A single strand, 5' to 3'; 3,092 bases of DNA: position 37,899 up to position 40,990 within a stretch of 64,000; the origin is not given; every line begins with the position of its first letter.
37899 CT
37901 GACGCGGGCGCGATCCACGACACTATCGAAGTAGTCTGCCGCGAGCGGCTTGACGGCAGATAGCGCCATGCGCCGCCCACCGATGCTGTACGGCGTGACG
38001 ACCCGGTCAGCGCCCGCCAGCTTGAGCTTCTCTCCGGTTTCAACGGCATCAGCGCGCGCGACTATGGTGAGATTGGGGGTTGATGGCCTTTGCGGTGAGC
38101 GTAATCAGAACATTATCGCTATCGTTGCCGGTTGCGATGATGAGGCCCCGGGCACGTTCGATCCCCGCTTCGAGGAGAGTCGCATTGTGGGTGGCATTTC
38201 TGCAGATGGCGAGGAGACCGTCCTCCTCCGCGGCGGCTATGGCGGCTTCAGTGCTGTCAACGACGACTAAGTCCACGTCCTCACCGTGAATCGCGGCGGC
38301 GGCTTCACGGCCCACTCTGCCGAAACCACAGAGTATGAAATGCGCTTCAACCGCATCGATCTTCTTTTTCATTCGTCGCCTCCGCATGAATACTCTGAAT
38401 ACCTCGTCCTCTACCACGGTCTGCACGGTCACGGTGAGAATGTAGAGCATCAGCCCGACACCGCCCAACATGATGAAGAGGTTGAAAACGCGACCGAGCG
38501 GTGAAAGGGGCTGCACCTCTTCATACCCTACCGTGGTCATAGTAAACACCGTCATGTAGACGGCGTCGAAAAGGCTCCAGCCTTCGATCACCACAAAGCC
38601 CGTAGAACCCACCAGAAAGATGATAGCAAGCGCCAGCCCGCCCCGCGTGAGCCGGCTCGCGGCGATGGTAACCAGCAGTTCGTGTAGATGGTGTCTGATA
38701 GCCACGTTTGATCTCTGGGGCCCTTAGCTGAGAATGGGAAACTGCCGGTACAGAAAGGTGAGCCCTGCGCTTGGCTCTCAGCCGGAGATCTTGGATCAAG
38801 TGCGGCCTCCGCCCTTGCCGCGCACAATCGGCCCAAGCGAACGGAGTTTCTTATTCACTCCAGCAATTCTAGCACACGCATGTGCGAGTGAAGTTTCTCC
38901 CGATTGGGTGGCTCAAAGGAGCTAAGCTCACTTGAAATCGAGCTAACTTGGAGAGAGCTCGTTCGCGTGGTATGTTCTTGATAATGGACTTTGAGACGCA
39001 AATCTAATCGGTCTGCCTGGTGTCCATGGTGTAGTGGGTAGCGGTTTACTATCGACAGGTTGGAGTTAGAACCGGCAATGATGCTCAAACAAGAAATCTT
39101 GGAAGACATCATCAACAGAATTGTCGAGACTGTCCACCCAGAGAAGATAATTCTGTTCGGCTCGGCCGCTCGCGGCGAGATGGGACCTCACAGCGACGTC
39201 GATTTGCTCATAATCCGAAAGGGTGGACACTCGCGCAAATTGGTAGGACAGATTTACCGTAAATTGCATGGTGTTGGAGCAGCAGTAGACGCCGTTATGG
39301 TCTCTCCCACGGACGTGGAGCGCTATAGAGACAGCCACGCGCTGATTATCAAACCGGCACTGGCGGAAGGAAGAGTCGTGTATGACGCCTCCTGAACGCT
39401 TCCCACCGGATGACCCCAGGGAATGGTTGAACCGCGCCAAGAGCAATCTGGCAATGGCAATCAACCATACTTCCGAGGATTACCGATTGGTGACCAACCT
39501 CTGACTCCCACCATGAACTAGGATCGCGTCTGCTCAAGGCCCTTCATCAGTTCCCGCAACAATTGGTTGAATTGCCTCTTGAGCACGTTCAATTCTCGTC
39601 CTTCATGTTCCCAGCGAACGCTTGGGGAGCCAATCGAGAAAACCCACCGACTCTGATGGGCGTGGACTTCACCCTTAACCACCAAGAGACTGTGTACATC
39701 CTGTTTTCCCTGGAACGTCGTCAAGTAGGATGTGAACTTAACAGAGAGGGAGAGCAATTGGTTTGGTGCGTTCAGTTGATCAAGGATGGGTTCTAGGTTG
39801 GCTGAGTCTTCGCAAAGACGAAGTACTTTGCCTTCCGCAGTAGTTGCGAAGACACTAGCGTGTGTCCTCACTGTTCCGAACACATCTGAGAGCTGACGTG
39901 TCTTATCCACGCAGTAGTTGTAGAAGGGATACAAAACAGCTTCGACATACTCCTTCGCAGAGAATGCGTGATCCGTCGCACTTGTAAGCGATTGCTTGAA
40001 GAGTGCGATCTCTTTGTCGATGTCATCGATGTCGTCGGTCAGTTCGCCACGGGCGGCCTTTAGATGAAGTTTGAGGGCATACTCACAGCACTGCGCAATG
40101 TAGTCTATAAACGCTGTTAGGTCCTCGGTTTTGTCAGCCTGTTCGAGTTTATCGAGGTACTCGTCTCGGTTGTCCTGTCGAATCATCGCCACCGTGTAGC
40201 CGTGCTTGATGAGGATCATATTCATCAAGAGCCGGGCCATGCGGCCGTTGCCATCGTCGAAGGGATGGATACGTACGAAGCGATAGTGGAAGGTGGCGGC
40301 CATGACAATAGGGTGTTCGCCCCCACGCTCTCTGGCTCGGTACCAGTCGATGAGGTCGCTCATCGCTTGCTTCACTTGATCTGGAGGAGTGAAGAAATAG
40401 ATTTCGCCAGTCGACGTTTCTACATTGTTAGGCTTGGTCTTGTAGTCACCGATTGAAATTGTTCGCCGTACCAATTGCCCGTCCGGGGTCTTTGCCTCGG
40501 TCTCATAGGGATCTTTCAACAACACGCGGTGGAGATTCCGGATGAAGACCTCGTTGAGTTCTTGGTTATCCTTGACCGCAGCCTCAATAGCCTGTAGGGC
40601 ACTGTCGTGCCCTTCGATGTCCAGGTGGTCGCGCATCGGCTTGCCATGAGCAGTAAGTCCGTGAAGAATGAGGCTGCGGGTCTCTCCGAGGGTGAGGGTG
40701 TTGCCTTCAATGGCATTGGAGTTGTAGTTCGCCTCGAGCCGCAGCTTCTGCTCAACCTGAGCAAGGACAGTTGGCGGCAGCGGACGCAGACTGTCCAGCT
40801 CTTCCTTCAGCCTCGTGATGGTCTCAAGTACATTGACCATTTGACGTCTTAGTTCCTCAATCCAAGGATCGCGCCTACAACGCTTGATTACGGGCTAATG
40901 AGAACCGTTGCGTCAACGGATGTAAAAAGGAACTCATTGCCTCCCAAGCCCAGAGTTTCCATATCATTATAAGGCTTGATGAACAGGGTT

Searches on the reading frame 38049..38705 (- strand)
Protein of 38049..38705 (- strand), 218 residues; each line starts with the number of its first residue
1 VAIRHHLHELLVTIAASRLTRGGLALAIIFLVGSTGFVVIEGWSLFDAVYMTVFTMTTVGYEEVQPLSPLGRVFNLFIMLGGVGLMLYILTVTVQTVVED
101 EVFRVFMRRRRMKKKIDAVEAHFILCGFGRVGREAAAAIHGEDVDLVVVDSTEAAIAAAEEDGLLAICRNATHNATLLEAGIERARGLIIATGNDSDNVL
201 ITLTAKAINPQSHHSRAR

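Call 59: search_protein_families(library=pfam, proteins=[window:38049-38705:-], max_evalue=0.01)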
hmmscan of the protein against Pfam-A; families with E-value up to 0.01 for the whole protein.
window:38049-38705:- (218 aa): 3 families
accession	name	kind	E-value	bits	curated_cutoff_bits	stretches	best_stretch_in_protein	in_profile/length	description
PF02254.24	TrkA_N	-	6.5e-23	81.7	23.8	1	123-211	1-89/116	TrkA-N domain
PF07885.22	Ion_trans_2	-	5.6e-16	58.6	22.5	1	27-98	4-78/79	Ion channel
PF00520.37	Ion_trans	-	0.00088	19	25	1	45-99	174-235/241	Ion transport protein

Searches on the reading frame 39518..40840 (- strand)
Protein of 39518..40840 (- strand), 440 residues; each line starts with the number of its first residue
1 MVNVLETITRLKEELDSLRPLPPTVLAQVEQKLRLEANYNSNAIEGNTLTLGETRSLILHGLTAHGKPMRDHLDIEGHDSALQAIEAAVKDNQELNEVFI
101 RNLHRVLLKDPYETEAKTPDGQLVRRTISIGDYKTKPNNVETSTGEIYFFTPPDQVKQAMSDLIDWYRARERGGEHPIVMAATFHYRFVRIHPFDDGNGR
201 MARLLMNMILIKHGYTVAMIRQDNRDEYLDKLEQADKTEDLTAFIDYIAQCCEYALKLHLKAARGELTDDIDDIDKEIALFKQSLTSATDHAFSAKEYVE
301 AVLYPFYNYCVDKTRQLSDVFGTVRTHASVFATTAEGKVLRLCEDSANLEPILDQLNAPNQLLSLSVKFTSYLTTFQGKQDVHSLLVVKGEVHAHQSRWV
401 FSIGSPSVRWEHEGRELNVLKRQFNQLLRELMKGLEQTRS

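Call 27: search_protein_families(library=padloc, proteins=[window:39518-40840:-], max_evalue=0.00001)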
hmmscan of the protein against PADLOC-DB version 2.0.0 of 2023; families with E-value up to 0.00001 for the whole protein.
window:39518-40840:- (440 aa): 7 families
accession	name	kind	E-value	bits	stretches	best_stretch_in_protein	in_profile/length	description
PDLC03963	SoFic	-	1.4e-34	118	1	23-281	47-288/361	-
PDLC04836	PDC-S04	-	1.5e-34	117.3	1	32-250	24-225/244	-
PDLC04840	PDC-S04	-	2.1e-32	110.7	1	35-238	13-202/227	-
PDLC04837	PDC-S04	-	1.7e-28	97.5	1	29-254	21-226/234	-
PDLC04966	PDC-S24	-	2.4e-16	57.7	1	140-217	262-343/497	-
PDLC04839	PDC-S04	-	1.4e-14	52.3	1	140-236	85-187/205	-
PDLC04838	PDC-S04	-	1.1e-10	39.6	1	126-253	87-203/209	-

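Call 59: search_protein_families(library=pfam, proteins=[window:39518-40840:-], max_evalue=0.01)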
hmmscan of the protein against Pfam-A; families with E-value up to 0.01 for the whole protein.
window:39518-40840:- (440 aa): 1 family
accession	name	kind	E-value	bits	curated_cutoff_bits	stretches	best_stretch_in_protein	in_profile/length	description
PF02661.23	Fic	-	5.8e-23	82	24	1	95-210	2-93/93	Fic/DOC family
